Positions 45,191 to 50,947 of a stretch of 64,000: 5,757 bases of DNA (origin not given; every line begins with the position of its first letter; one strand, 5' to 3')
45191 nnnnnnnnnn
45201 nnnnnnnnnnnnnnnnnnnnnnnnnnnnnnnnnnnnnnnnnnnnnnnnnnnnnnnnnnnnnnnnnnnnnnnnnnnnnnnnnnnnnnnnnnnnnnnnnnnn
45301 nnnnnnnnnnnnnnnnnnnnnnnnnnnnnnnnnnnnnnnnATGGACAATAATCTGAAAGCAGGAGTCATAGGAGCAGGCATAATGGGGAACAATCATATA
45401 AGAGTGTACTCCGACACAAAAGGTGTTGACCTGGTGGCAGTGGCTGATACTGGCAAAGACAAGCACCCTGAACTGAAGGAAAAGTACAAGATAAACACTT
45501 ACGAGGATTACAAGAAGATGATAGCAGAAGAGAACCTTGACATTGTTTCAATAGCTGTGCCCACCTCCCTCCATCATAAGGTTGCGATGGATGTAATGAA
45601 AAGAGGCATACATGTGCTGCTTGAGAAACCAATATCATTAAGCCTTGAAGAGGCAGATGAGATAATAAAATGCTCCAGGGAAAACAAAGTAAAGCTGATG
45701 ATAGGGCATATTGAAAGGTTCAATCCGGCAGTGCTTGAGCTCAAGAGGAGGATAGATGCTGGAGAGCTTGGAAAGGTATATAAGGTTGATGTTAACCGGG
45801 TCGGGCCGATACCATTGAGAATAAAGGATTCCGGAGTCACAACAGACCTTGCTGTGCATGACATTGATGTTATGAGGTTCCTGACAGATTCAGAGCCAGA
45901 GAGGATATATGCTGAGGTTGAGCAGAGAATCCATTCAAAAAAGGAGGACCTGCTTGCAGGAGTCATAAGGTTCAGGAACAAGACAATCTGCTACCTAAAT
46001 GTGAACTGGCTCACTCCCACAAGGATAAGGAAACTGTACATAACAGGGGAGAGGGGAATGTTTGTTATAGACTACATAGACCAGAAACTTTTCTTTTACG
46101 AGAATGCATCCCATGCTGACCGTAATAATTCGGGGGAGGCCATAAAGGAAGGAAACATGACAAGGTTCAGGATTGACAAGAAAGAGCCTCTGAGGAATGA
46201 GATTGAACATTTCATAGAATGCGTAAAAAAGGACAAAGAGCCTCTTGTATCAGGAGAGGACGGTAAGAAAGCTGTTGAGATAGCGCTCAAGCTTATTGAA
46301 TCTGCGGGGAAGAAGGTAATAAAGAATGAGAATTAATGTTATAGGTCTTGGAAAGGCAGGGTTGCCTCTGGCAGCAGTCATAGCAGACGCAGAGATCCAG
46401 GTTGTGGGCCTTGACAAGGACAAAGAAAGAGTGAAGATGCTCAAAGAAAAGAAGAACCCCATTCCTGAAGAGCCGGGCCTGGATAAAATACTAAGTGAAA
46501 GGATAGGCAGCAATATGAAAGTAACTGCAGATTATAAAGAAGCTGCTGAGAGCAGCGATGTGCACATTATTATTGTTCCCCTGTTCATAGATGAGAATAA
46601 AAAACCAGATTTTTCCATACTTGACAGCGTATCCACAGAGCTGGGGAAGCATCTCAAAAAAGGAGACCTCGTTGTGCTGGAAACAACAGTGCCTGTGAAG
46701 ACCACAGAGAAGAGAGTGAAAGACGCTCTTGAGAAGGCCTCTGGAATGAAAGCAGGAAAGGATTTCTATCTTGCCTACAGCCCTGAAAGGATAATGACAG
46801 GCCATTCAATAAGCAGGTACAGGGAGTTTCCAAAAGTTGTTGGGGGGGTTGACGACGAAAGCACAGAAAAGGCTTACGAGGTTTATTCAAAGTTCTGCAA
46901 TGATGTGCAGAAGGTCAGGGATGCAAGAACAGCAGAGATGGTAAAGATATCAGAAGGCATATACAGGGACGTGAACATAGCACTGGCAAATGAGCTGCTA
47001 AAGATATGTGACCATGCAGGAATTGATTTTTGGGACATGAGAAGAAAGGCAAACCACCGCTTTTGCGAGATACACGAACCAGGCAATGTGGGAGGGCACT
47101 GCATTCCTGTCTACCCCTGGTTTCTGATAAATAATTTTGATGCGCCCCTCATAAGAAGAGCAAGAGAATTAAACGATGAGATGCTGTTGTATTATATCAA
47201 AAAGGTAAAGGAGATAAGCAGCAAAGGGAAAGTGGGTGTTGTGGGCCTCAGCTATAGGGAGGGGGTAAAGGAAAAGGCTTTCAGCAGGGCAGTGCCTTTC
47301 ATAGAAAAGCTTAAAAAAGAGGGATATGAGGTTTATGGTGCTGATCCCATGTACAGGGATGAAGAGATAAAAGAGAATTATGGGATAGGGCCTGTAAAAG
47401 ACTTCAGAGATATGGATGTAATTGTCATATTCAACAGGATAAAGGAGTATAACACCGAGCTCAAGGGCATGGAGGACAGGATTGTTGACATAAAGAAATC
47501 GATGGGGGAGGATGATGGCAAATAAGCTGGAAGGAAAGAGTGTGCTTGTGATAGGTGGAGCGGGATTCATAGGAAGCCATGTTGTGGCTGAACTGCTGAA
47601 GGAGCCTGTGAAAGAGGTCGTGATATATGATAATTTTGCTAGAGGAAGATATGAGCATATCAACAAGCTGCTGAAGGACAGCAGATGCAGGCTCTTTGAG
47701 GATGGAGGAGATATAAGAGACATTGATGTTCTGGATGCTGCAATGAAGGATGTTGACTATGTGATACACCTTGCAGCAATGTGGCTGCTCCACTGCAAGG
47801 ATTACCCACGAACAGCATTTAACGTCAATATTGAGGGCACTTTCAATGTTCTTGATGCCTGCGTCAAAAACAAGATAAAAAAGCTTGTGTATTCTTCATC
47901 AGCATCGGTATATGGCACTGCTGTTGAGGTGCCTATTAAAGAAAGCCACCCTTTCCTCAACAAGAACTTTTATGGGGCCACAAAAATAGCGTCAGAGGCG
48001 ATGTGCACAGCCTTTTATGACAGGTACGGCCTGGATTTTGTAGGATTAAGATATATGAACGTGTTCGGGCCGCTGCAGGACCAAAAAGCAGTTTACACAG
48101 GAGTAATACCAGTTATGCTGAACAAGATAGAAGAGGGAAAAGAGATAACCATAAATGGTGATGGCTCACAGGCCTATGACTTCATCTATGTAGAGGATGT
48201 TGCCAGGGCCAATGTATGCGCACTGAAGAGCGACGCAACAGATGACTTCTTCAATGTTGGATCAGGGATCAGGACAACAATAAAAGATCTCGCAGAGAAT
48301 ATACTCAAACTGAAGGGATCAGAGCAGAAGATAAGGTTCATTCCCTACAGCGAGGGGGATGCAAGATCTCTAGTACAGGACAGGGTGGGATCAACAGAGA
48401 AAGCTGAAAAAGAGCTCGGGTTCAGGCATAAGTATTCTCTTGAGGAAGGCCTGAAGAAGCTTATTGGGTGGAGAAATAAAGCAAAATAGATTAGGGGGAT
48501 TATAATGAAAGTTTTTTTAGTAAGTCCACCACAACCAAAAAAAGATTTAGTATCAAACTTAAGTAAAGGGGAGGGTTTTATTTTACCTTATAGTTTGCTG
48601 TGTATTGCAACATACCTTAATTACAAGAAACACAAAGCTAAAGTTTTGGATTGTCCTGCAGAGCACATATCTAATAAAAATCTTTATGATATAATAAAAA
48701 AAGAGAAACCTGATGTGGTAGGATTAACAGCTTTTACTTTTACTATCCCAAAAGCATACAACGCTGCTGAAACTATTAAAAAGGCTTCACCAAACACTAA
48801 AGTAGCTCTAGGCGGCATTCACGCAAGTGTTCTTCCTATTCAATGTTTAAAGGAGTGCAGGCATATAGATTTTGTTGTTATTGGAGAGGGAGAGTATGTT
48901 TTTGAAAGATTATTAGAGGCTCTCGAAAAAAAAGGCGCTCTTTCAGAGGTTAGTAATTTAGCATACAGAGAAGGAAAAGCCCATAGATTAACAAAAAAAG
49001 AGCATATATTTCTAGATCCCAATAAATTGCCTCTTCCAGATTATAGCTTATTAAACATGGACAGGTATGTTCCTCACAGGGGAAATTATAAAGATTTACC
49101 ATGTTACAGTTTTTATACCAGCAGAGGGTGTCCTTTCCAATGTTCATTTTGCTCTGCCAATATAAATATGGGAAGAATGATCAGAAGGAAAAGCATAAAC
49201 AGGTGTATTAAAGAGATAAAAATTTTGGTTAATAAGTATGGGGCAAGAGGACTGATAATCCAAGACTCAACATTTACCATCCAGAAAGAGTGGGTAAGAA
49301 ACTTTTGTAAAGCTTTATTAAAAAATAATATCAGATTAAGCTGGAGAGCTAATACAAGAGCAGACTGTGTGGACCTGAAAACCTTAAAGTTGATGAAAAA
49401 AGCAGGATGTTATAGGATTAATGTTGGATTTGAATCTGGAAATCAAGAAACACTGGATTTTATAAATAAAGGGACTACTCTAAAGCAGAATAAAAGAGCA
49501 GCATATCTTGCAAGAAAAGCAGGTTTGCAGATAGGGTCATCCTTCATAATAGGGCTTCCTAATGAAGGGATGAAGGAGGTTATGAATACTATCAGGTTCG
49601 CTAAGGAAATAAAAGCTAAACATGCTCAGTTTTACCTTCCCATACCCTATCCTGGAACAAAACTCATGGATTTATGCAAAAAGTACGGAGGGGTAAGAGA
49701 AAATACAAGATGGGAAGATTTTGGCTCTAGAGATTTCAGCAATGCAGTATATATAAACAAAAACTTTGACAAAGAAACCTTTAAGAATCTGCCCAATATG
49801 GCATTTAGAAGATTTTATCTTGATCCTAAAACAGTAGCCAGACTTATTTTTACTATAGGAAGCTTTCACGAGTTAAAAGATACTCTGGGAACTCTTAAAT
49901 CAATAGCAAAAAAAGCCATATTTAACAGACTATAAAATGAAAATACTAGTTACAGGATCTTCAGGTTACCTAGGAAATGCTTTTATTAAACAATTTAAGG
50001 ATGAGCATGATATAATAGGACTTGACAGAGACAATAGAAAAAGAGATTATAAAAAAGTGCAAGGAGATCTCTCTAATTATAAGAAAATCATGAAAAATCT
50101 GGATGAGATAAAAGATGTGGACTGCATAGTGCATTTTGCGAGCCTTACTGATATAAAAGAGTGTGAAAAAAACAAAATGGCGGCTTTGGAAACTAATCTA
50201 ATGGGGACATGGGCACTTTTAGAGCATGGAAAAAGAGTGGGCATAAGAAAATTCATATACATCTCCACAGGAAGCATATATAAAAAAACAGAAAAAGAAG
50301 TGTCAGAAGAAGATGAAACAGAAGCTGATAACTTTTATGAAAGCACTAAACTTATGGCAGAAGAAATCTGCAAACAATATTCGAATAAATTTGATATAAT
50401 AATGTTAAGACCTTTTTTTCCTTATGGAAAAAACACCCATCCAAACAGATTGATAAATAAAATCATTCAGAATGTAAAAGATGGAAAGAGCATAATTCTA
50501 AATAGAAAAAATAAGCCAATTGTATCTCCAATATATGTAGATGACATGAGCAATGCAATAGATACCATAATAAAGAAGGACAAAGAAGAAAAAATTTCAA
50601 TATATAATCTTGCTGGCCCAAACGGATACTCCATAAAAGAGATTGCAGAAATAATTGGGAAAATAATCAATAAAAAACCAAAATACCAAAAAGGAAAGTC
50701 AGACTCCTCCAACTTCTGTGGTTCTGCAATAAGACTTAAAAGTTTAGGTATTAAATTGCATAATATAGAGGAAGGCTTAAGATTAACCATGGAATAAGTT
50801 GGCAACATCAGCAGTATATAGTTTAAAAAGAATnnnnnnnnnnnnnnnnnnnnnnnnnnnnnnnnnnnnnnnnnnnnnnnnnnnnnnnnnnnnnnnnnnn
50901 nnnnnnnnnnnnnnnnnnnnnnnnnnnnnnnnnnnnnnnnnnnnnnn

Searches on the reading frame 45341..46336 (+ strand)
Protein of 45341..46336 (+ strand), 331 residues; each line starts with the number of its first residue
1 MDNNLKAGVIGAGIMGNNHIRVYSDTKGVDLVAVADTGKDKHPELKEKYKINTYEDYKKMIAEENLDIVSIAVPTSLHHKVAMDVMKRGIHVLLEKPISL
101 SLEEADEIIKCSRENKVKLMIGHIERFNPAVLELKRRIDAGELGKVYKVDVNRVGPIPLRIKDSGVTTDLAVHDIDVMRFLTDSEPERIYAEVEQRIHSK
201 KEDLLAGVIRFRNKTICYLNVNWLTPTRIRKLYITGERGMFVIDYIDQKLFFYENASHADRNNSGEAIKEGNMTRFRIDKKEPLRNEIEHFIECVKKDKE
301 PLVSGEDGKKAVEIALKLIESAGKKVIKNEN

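Call 12: search_protein_families(library=pfam, proteins=[window:45341-46336:+], max_evalue=0.001)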
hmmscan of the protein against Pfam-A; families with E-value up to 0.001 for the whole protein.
window:45341-46336:+ (331 aa): 5 families
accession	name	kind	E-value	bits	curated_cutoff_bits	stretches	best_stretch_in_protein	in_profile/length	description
PF01408.29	GFO_IDH_MocA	-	1.4e-31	110.1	24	1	6-123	2-120/120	Oxidoreductase family, NAD-binding Rossmann fold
PF22725.1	GFO_IDH_MocA_C3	-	1.2e-19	70.9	27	1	132-241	2-123/124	GFO/IDH/MocA C-terminal domain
PF02894.22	GFO_IDH_MocA_C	-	4.1e-17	63.1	22.9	1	135-324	1-212/218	Oxidoreductase family, C-terminal alpha/beta domain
PF01488.26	Shikimate_DH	-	0.00082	19.9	24.3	0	5-85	13-97/138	Shikimate / quinate 5-dehydrogenase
PF01118.30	Semialdhyde_dh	-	0.00094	20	26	0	6-92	1-93/121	Semialdehyde dehydrogenase, NAD binding domain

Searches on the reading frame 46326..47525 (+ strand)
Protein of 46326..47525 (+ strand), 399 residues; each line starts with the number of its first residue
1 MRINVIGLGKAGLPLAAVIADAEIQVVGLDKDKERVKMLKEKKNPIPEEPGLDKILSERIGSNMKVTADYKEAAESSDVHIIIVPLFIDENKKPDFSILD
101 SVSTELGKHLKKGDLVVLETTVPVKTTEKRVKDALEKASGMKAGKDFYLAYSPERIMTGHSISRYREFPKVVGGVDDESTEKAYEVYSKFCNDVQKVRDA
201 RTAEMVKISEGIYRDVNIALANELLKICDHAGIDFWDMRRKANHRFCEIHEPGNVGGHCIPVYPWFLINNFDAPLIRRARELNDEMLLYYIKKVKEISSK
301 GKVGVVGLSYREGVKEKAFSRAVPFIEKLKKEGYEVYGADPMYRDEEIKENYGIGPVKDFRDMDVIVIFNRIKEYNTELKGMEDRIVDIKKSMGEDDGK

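Call 12: search_protein_families(library=pfam, proteins=[window:46326-47525:+], max_evalue=0.001)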
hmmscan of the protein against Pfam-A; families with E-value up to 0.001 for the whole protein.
window:46326-47525:+ (399 aa): 6 families
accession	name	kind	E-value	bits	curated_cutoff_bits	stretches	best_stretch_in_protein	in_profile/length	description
PF03721.20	UDPG_MGDP_dh_N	-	6.7e-43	146.9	27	1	1-183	1-183/187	UDP-glucose/GDP-mannose dehydrogenase family, NAD binding domain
PF00984.24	UDPG_MGDP_dh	-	2.6e-17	63.2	25.4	1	201-284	1-93/94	UDP-glucose/GDP-mannose dehydrogenase family, central domain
PF03720.21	UDPG_MGDP_dh_C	-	2.4e-10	41.2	30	1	304-384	1-87/103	UDP-glucose/GDP-mannose dehydrogenase family, UDP binding domain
PF03446.21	NAD_binding_2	-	1.9e-09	38.2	21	1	3-137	2-110/161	NAD binding domain of 6-phosphogluconate dehydrogenase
PF03807.23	F420_oxidored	-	7.4e-05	23.7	21.6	0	2-86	1-69/94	NADP oxidoreductase coenzyme F420-dependent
PF01210.29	NAD_Gly3P_dh_N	-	0.00036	21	23.1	0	3-86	2-79/158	NAD-dependent glycerol-3-phosphate dehydrogenase N-terminus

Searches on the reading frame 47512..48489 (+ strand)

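Call 12: search_protein_families(library=pfam, proteins=[window:47512-48489:+], max_evalue=0.001)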
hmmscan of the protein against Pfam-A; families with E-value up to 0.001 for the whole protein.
window:47512-48489:+ (325 aa): 11 families
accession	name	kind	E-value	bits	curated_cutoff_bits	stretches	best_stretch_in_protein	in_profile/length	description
PF01370.27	Epimerase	-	2.6e-57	194.4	20.9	1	11-250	1-240/240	NAD dependent epimerase/dehydratase family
PF16363.11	GDP_Man_Dehyd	-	5.9e-51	174.3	27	1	12-316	1-331/332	GDP-mannose 4,6 dehydratase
PF01073.25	3Beta_HSD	-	1.2e-35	123.3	22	1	12-239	1-230/280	3-beta hydroxysteroid dehydrogenase/isomerase family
PF02719.21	Polysacc_synt_2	-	1.6e-26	93.6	20.2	1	11-273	1-252/293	Polysaccharide biosynthesis protein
PF04321.23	RmlD_sub_bind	-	6.1e-14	52.2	27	1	11-277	3-241/287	RmlD substrate binding domain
PF07993.18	NAD_binding_4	-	2e-13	50.5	20.1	1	77-233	85-257/258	Male sterility protein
PF13460.12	NAD_binding_10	-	1.5e-11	45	27.2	1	15-181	1-143/184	NAD(P)H-binding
PF05368.20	NmrA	-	3.1e-07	30.7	27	1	9-131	3-108/298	NmrA-like family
PF00106.31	adh_short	-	6.3e-05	23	26.6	1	9-168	1-163/195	short chain dehydrogenase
PF03435.24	Sacchrp_dh_NADP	-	0.00069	20.4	25.1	0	11-91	1-79/129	Saccharopine dehydrogenase NADP binding domain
PF08659.16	KR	-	0.00076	19.9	22.6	0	11-137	3-144/180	KR domain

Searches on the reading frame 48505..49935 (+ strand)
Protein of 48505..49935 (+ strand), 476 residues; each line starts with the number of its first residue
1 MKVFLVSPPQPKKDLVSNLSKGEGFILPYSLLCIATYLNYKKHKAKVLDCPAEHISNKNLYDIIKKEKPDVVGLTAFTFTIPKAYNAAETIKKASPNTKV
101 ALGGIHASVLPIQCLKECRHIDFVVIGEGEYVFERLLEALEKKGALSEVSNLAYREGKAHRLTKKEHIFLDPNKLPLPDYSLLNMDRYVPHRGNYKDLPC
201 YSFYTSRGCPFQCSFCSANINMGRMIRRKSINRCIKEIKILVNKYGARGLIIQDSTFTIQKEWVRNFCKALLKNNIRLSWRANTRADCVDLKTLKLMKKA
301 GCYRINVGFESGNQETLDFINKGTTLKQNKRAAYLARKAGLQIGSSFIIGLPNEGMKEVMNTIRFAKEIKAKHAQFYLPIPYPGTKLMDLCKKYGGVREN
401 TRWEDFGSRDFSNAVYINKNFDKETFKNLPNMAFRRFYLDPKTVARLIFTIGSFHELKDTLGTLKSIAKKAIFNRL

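Call 12: search_protein_families(library=pfam, proteins=[window:48505-49935:+], max_evalue=0.001)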
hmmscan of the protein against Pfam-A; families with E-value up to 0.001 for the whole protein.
window:48505-49935:+ (476 aa): 2 families
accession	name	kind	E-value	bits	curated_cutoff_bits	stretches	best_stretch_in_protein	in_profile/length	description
PF04055.27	Radical_SAM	-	3.8e-25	89.4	29.5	1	205-366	3-166/166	Radical SAM superfamily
PF02310.24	B12-binding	-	1.3e-21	77.1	32.1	1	23-136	9-120/121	B12 binding domain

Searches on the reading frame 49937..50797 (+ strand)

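Call 12: search_protein_families(library=pfam, proteins=[window:49937-50797:+], max_evalue=0.001)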
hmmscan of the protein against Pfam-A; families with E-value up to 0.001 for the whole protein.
window:49937-50797:+ (286 aa): 8 families
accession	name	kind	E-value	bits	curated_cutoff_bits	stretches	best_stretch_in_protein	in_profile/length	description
PF01370.27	Epimerase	-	2.3e-42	145.5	20.9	1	3-226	1-240/240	NAD dependent epimerase/dehydratase family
PF04321.23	RmlD_sub_bind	-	9e-25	87.7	27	1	1-248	1-235/287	RmlD substrate binding domain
PF16363.11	GDP_Man_Dehyd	-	3e-24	86.5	27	1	4-249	1-271/332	GDP-mannose 4,6 dehydratase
PF01073.25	3Beta_HSD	-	1.2e-18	67.6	22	1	4-208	1-225/280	3-beta hydroxysteroid dehydrogenase/isomerase family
PF02719.21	Polysacc_synt_2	-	6.6e-12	45.6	20.2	1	3-112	1-129/293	Polysaccharide biosynthesis protein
PF07993.18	NAD_binding_4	-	7.2e-12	45.4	20.1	1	57-159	84-204/258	Male sterility protein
PF05368.20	NmrA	-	1.1e-06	28.9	27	1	2-253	4-243/298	NmrA-like family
PF13460.12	NAD_binding_10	-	2.7e-06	27.8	27.2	1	7-172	1-156/184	NAD(P)H-binding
